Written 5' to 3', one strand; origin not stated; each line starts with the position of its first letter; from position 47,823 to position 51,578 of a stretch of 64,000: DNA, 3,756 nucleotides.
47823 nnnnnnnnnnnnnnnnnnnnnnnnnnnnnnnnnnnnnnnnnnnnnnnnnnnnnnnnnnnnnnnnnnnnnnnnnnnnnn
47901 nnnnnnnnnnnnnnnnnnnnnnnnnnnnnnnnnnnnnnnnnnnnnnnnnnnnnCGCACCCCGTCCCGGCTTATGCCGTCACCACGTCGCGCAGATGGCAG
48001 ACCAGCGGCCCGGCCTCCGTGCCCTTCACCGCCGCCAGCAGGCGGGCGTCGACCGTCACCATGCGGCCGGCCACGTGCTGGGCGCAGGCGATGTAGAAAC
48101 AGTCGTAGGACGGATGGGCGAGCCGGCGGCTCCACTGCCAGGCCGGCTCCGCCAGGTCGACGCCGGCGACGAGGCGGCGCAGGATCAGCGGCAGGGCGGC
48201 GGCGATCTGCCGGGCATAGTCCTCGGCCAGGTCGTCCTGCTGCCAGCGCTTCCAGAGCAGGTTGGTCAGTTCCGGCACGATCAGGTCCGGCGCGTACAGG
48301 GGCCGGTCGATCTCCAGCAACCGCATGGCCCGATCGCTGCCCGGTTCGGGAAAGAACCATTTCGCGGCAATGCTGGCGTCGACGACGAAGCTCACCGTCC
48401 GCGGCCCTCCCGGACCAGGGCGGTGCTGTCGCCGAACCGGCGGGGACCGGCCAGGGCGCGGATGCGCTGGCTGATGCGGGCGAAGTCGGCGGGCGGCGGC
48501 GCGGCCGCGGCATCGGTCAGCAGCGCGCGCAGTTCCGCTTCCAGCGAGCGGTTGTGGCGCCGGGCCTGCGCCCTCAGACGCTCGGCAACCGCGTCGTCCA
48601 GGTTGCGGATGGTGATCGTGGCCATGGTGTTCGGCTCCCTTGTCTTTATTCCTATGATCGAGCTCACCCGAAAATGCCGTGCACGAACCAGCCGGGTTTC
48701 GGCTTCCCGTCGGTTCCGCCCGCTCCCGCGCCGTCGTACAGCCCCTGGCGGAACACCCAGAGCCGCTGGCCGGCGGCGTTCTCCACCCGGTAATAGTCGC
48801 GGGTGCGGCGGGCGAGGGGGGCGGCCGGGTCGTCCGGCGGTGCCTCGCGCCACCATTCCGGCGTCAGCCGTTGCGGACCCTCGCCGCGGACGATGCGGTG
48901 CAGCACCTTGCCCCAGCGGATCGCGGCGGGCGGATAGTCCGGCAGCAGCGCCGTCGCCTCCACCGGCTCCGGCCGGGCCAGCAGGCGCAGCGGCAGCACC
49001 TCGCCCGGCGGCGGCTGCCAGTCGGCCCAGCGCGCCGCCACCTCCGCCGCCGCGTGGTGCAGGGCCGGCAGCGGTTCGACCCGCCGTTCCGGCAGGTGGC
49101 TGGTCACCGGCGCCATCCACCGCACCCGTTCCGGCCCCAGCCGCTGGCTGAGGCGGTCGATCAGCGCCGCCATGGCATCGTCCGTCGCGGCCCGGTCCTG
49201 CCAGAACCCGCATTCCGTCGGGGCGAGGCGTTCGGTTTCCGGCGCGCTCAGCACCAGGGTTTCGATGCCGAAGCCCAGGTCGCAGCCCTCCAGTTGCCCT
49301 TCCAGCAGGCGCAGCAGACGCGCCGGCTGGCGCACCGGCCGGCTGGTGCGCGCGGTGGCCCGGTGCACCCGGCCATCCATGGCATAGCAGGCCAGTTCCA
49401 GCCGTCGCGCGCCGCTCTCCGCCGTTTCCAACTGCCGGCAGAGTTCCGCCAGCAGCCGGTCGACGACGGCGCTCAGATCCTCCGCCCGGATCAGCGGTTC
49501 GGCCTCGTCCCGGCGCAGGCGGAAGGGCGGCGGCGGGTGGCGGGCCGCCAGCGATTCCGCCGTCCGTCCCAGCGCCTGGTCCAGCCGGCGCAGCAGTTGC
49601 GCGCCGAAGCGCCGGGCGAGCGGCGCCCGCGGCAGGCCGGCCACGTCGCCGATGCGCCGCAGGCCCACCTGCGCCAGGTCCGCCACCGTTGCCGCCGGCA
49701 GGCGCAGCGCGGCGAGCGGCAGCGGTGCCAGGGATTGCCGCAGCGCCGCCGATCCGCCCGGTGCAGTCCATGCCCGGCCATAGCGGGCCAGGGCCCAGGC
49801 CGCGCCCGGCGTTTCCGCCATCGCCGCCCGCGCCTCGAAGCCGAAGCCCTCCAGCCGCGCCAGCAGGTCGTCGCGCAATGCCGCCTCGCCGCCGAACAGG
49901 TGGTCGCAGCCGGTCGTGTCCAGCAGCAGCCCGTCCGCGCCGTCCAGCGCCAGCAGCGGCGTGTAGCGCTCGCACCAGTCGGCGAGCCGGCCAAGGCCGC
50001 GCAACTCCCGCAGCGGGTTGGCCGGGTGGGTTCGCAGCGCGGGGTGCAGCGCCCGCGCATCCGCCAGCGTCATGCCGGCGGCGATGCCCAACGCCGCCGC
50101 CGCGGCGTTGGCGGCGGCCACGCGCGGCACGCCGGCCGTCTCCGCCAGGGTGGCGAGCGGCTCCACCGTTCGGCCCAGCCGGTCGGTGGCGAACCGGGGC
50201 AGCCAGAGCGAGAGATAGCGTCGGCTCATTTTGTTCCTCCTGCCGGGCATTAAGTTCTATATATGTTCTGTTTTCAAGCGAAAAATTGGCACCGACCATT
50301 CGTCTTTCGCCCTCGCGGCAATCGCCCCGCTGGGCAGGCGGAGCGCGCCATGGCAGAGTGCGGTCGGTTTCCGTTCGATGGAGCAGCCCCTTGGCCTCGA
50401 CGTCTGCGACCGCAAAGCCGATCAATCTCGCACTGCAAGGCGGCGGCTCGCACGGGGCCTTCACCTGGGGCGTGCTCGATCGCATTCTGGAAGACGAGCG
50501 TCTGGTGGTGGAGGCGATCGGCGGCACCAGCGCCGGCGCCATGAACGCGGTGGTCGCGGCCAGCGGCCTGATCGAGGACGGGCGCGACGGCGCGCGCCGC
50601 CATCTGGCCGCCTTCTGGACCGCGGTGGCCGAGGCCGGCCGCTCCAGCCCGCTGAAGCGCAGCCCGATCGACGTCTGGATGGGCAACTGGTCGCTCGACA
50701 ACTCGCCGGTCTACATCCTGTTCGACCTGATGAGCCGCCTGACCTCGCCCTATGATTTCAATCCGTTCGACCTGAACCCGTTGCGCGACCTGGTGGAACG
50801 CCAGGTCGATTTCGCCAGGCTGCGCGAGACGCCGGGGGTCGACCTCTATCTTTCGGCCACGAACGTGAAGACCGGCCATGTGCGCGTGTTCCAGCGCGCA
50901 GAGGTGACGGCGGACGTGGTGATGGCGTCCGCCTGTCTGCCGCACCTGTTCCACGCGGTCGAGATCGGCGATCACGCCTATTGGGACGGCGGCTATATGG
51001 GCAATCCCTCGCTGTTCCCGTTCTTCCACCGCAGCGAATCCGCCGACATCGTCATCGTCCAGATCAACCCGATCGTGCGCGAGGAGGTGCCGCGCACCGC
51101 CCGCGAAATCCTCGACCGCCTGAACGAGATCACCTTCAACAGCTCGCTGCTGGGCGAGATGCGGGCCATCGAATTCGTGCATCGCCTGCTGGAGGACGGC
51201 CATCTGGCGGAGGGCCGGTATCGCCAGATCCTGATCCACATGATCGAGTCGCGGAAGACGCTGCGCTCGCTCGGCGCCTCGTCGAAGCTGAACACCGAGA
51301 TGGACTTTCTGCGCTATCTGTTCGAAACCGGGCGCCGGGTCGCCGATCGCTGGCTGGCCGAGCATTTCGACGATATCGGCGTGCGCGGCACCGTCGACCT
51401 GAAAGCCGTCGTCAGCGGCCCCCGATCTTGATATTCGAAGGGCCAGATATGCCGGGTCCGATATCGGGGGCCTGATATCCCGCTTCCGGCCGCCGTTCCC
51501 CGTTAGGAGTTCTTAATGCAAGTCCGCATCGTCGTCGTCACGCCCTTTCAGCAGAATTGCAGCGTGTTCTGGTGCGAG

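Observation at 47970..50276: VapBC toxin-antitoxin module sits between imuB and dnaE2 in a LexA-box-fronted mutagenesis cassette that has no imuA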

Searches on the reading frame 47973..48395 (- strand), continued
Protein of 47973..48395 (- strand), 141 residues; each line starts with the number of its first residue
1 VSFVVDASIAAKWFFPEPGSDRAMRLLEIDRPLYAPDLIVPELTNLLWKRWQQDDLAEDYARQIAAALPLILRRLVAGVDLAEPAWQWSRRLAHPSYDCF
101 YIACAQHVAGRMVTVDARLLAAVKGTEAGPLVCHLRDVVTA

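Call 75: fold_search(model_id=the predicted structure, library=pdb)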
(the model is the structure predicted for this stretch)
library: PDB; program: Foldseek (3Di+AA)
matches with E <= 10: 218; with E <= 0.001: 18
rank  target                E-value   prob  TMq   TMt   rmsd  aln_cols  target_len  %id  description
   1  2fe1                  3.5e-08  1.00  0.78  0.84   2.5       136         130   27  Crystal Structure of PAE0151 from Pyrobaculum aerophilum (released 2005-12-27)
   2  1v8o_F                3.9e-05  1.00  0.66  0.70   3.5       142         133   20  Crystal Structure of PAE2754 from Pyrobaculum aerophilum (released 2004-02-10)
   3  1v8o_B                4.4e-05  1.00  0.66  0.69   3.6       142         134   20  Crystal Structure of PAE2754 from Pyrobaculum aerophilum (released 2004-02-10)
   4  1v8p_C                8.1e-05  1.00  0.66  0.69   3.6       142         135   20  Crystal structure of PAE2754 from Pyrobaculum aerophilum (released 2004-02-10)
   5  1v8o_A                1.0e-04  1.00  0.70  0.74   3.5       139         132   19  Crystal Structure of PAE2754 from Pyrobaculum aerophilum (released 2004-02-10)
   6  1v8p_F                1.0e-04  1.00  0.66  0.64   3.6       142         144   20  Crystal structure of PAE2754 from Pyrobaculum aerophilum (released 2004-02-10)
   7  1v8o_C                1.6e-04  1.00  0.70  0.73   3.2       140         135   20  Crystal Structure of PAE2754 from Pyrobaculum aerophilum (released 2004-02-10)
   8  1v8p_A                2.1e-04  1.00  0.69  0.73   3.5       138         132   20  Crystal structure of PAE2754 from Pyrobaculum aerophilum (released 2004-02-10)
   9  1v8o_H                3.2e-04  1.00  0.66  0.69   3.7       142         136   20  Crystal Structure of PAE2754 from Pyrobaculum aerophilum (released 2004-02-10)
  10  1v8p_B                3.6e-04  1.00  0.66  0.69   3.6       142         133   20  Crystal structure of PAE2754 from Pyrobaculum aerophilum (released 2004-02-10)
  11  5x3t_B                4.0e-04  1.00  0.70  0.71   3.6       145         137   15  VapBC from Mycobacterium tuberculosis (released 2017-06-07)
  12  7vwo_A                5.1e-04  1.00  0.72  0.71   3.1       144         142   16  TA complex from Mycobacterium tuberculosis (released 2022-11-16)
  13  3zvk_B                5.1e-04  1.00  0.66  0.69   3.7       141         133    8  Crystal structure of VapBC2 from Rickettsia felis bound to a DNA fragment from their promoter (released 2011-12-14)
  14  5wzf_B                5.4e-04  1.00  0.62  0.67   2.5       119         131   23  Crystal structure of Mycobacterium tuberculosis VapC20 (Rv2549c), Sarcin-Ricin loop cleaving toxin (released 2017-10-25)
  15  3zvk_C                6.5e-04  1.00  0.59  0.62   4.5       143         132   12  Crystal structure of VapBC2 from Rickettsia felis bound to a DNA fragment from their promoter (released 2011-12-14)
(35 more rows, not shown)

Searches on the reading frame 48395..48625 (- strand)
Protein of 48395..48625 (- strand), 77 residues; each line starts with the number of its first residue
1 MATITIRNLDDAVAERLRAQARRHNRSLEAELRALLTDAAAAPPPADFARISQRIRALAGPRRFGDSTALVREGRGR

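Call 5: search_protein_families(library=pfam, proteins=[window:48395-48625:-], max_evalue=0.01)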
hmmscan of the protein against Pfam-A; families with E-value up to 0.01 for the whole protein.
window:48395-48625:- (77 aa): 1 family
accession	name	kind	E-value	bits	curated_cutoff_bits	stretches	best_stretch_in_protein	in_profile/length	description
PF22513.2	FitA-like_RHH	-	6.9e-17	61.6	27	1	2-40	1-39/39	Antitoxin FitA-like, ribbon-helix-helix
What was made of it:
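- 48392..48625 (-): vapB, FitA-like ribbon-helix-helix antitoxin (77 aa). PF22513, 6.9e-17 (call 5).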

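Call 6: search_protein_families(library=ncbifam, proteins=[window:48395-48625:-], max_evalue=0.01)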
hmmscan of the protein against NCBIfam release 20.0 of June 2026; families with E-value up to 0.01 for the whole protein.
window:48395-48625:- (77 aa): 1 family
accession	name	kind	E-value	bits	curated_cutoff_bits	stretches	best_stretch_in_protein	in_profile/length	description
NF050181.1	TA_anti_VapB_Myco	equivalog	0.0012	19.3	60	1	1-61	1-65/72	type II toxin-antitoxin system VapB family antitoxin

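Call 54: search_solved_structures(query=window:48395-48625:-, max_evalue=1, show_alignments=1)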
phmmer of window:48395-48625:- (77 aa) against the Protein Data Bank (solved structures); distinct sequences matched with E-value up to 1: 4.
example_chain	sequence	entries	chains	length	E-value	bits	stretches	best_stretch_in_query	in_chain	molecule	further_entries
2h1o_E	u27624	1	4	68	0.0013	22.4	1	2-45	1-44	Trafficking protein A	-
2bsq_E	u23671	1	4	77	0.0016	22.1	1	2-45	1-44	TRAFFICKING PROTEIN A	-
1mnt_A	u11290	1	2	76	0.22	15.4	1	12-49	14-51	MNT REPRESSOR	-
6v39_t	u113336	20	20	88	0.63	14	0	16-55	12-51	30S ribosomal protein S20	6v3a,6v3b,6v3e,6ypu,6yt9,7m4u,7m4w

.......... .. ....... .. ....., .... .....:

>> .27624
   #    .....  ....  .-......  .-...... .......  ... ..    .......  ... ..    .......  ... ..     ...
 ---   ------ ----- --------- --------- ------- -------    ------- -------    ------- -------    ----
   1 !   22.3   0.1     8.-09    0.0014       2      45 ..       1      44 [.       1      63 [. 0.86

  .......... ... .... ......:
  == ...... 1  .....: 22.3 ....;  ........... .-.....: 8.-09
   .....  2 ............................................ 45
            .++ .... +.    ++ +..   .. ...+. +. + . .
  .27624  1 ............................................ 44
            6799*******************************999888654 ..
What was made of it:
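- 48392..48625 (-): Closest solved structure is FitA, 2H1O/2BSQ, E about 1e-3 (call 54).
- On Type II toxin-antitoxin, VapBC (FitAB-like): FitA is the best PDB match (call 54).
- Closest known: FitAB of Neisseria gonorrhoeae and the VapBC family of type II TA systems. Same: RHH antitoxin (FitA is the best PDB sequence match, call 54).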

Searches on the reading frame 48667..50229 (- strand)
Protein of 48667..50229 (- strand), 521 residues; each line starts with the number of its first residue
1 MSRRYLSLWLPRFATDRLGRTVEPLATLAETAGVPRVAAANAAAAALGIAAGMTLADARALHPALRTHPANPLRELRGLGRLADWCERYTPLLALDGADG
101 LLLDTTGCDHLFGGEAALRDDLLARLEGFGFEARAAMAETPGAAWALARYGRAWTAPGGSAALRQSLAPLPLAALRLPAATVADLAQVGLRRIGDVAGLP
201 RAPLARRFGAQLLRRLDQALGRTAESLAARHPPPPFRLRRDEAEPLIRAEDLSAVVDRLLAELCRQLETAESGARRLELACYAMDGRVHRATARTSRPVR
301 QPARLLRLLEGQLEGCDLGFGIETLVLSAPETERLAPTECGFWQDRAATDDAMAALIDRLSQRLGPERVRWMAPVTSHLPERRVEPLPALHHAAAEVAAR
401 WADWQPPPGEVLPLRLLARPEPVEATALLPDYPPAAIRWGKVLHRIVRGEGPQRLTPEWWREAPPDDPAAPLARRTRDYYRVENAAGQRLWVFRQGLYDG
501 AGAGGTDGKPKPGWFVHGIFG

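Call 5: search_protein_families(library=pfam, proteins=[window:48667-50229:-], max_evalue=0.01)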
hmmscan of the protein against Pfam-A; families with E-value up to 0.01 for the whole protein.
window:48667-50229:- (521 aa): 1 family
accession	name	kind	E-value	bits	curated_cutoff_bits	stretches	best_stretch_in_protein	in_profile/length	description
PF00817.25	IMS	-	1.7e-08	34.9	23.2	1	35-147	32-146/148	impB/mucB/samB family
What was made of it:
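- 48664..50229 (-): imuB (521 aa), first gene of the operon; no imuA upstream. Pfam IMS, 1.7e-8 (call 5).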

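Call 6: search_protein_families(library=ncbifam, proteins=[window:48667-50229:-], max_evalue=0.01)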
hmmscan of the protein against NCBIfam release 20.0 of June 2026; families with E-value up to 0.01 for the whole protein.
window:48667-50229:- (521 aa): 3 families
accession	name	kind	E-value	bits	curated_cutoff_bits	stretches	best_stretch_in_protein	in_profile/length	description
NF002848.0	PRK03103.1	subfamily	0.00012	20.7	381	1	37-211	44-224/410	DNA polymerase IV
NF002751.0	PRK02794.1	equivalog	0.00052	19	371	1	178-310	220-356/425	DNA polymerase IV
NF003015.0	PRK03858.1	subfamily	0.0013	17.9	367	1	37-217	41-224/399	DNA polymerase IV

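Call 7: find_related_loci(query=window:48667-50229:-, collection=genome_contigs, flank=10000)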
Query window:48667-50229:- (521 aa) in genome_contigs; peptide patterns used: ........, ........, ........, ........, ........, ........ (x = any residue, [..] = any of these).
529 stretches matched a pattern; 328 encode a relative of the query (tblastn E <= 1e-3); the best 80 are kept; 80 distinct loci.
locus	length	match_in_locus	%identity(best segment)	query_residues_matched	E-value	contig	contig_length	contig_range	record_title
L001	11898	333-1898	72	1-520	0e+0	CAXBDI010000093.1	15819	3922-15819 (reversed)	MAG TPA_asm: uncultured Alphaproteobacteria bacterium isolate ERR2762122_concoct_107 genome assembly, contig: ERZ3421826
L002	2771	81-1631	76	1-520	0e+0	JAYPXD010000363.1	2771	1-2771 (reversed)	MAG: Alphaproteobacteria bacterium isolate 139588_S189_concoct_bins.tsv.059 NODE_33374_length_2771_cov_4.768778, whole g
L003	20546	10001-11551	75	1-520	0e+0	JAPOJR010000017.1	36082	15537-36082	MAG: Alphaproteobacteria bacterium isolate bin68 NODE_17_length_36082_cov_2.266352, whole genome shotgun sequence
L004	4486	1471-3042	57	1-520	0e+0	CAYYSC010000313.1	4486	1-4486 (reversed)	MAG TPA_asm: uncultured Rhodospirillales bacterium isolate binchicken_co13_26 genome assembly, contig: NODE_34021_length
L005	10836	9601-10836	74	1-412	9e-175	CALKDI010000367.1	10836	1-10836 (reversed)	MAG: uncultured Alphaproteobacteria bacterium isolate S2_Bin_Bin_245_sub_1 genome assembly, contig: c_000002281114, whol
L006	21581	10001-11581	59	1-520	1e-164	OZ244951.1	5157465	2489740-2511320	MAG: Alphaproteobacteria bacterium isolate d4b36c43-a06b-4e97-9d9f-590e9722d0ed genome assembly, chromosome: 1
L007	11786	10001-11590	45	3-521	6e-120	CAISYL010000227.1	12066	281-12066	MAG: uncultured Alphaproteobacteria bacterium isolate MJ-time_bin-8647 genome assembly, contig: bin-8647:227/294, whole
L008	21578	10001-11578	46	1-521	9e-120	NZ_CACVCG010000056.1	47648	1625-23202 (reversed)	Magnetospirillum sp. UT-4, whole genome shotgun sequence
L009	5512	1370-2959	45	3-521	3e-120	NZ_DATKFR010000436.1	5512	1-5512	MAG: Parvibaculum sp. isolate SMAG_U14530 k141_25467, whole genome shotgun sequence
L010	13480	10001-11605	42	3-521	2e-119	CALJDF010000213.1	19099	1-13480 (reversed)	MAG: uncultured Alphaproteobacteria bacterium isolate S1_Bin_Bin_88_1_1 genome assembly, contig: c_000000383365, whole g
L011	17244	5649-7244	46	1-520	2e-118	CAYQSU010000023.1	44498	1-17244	MAG TPA_asm: uncultured Rhodospirillaceae bacterium isolate SRP072547_co1_418 genome assembly, contig: NODE_866_length_4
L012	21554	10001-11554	49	1-521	5e-117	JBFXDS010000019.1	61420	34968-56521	MAG: Dongiaceae bacterium isolate CA_2019_TPBS_99 NODE_3361_length_61420_cov_25.761930_TPBS, whole genome shotgun sequen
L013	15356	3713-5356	42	3-520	4e-116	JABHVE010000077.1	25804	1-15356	MAG: Alphaproteobacteria bacterium isolate SI047_bin100 k141_455469, whole genome shotgun sequence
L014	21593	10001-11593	44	3-520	1e-115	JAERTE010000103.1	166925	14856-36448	MAG: Rhodospirillaceae bacterium isolate BH24 c_000000007821, whole genome shotgun sequence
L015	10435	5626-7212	43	3-521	2e-115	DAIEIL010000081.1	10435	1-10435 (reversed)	MAG TPA_asm: Rhodobiaceae bacterium isolate clean1030 k141_716529, whole genome shotgun sequence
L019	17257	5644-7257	45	3-520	1e-113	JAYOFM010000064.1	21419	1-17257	MAG: Rhodospirillales bacterium isolate 139551_S153_metabat_bins_2.tsv.078 NODE_2517_length_21419_cov_6.643466, whole ge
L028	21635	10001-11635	46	3-520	9e-112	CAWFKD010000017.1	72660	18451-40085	MAG: uncultured Alphaproteobacteria bacterium isolate MFD02242.bin.2.142 genome assembly, contig: contig_86465, whole ge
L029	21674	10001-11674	43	3-521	2e-111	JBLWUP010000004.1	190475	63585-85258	MAG: Kiloniellaceae bacterium isolate EA10-05 A10maxbin.018RE.5K@4, whole genome shotgun sequence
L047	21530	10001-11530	43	3-520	6e-108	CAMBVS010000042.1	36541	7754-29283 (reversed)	MAG: Rhizobium sp. Q54 isolate TH-08apr19-116 genome assembly, contig: TH-08apr19-C2852, whole genome shotgun sequence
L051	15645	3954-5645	41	3-520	9e-107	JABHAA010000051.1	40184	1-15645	MAG: Rhodospirillaceae bacterium isolate SI036_bin45 k141_234288, whole genome shotgun sequence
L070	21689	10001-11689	42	2-521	7e-103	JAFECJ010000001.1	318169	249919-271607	MAG: Proteobacteria bacterium isolate SZAS-23 LIN-679__1__length-318169, whole genome shotgun sequence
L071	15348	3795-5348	48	3-521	1e-102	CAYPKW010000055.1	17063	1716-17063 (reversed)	MAG TPA_asm: uncultured Rhodospirillaceae bacterium isolate SRP119689_co1_13 genome assembly, contig: NODE_4648_length_1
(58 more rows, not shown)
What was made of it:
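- On imuA-imuB-dnaE2 SOS mutagenesis cassette: It aligns over its full length with ImuB of 80 related cassettes (call 7).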

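Call 66: search_protein_families(library=pfam, proteins=[L012:11568-12203:+, L051:5635-6285:+, L029:11835-12158:+, L070:11803-12204:+, L028:11655-12089:+, L047:11493-11846:+, L019:7378-8115:+, L071:5686-6456:+], max_evalue=0.001)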
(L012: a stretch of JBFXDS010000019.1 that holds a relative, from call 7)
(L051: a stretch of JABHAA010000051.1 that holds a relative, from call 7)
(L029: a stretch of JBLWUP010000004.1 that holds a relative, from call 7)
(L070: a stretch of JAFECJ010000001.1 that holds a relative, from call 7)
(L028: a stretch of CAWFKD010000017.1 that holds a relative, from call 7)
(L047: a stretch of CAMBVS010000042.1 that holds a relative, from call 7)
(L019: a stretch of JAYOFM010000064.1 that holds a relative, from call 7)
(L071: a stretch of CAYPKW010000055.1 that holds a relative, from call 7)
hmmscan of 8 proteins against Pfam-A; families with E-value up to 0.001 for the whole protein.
L012:11568-12203:+ (212 aa): 1 family
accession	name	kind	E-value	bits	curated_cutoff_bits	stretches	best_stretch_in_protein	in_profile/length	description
PF01797.21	Y1_Tnp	-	7.6e-07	29.7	23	1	87-173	39-120/121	Transposase IS200 like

L051:5635-6285:+ (217 aa): 1 family
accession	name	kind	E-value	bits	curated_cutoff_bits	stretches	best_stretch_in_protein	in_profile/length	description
PF01797.21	Y1_Tnp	-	1.1e-08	35.6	23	1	106-185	41-120/121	Transposase IS200 like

L029:11835-12158:+ (108 aa): 2 families
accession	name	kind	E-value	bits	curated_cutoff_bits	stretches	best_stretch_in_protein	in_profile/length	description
PF04480.18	DUF559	-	2e-42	143.9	20.6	1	2-106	5-109/109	Protein of unknown function (DUF559)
PF18741.7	MTES_1575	-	1.9e-09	37.9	38.2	1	20-105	7-96/96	REase_MTES_1575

L070:11803-12204:+ (134 aa): 2 families
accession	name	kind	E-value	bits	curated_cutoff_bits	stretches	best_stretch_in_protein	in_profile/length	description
PF04480.18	DUF559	-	2.7e-37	127.4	20.6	1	11-113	4-107/109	Protein of unknown function (DUF559)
PF18741.7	MTES_1575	-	3.6e-06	27.4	38.2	1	39-112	13-94/96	REase_MTES_1575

L028:11655-12089:+ (145 aa): 1 family
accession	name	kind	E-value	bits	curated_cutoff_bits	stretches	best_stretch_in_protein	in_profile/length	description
PF00903.31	Glyoxalase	-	1.5e-07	32.2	20.6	1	72-135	64-121/121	Glyoxalase/Bleomycin resistance protein/Dioxygenase superfamily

L047:11493-11846:+ (118 aa): 0 families

L019:7378-8115:+ (246 aa): 2 families
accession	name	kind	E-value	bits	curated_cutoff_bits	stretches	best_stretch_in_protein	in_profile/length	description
PF02518.31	HATPase_c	-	1.5e-14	54.8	26.4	1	135-241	3-106/111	Histidine kinase-, DNA gyrase B-, and HSP90-like ATPase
PF00512.31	HisKA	-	3.6e-11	43.4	26.9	1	22-81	4-58/66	His Kinase A (phospho-acceptor) domain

L071:5686-6456:+ (257 aa): 1 family
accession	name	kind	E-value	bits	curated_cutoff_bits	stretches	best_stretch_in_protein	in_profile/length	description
PF07505.17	DUF5131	-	4.8e-98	328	28.9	1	11-244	2-243/243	Protein of unknown function (DUF5131)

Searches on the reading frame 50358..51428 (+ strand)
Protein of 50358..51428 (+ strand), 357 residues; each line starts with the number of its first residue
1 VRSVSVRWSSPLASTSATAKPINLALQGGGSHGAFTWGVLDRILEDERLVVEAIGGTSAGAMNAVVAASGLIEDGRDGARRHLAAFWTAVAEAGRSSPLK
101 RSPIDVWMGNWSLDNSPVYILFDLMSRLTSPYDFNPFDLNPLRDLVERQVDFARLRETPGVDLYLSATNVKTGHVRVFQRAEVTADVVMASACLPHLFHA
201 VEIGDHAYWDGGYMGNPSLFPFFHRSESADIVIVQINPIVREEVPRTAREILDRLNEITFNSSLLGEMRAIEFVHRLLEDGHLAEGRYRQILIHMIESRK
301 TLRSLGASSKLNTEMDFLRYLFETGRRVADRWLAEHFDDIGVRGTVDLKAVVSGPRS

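Call 5: search_protein_families(library=pfam, proteins=[window:50358-51428:+], max_evalue=0.01)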
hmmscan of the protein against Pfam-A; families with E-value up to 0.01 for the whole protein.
seq(357 aa): 1 family
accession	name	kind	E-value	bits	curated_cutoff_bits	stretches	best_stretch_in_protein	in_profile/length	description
PF01734.28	Patatin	-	4.3e-21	76.4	27.7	1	24-217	1-185/191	Patatin-like phospholipase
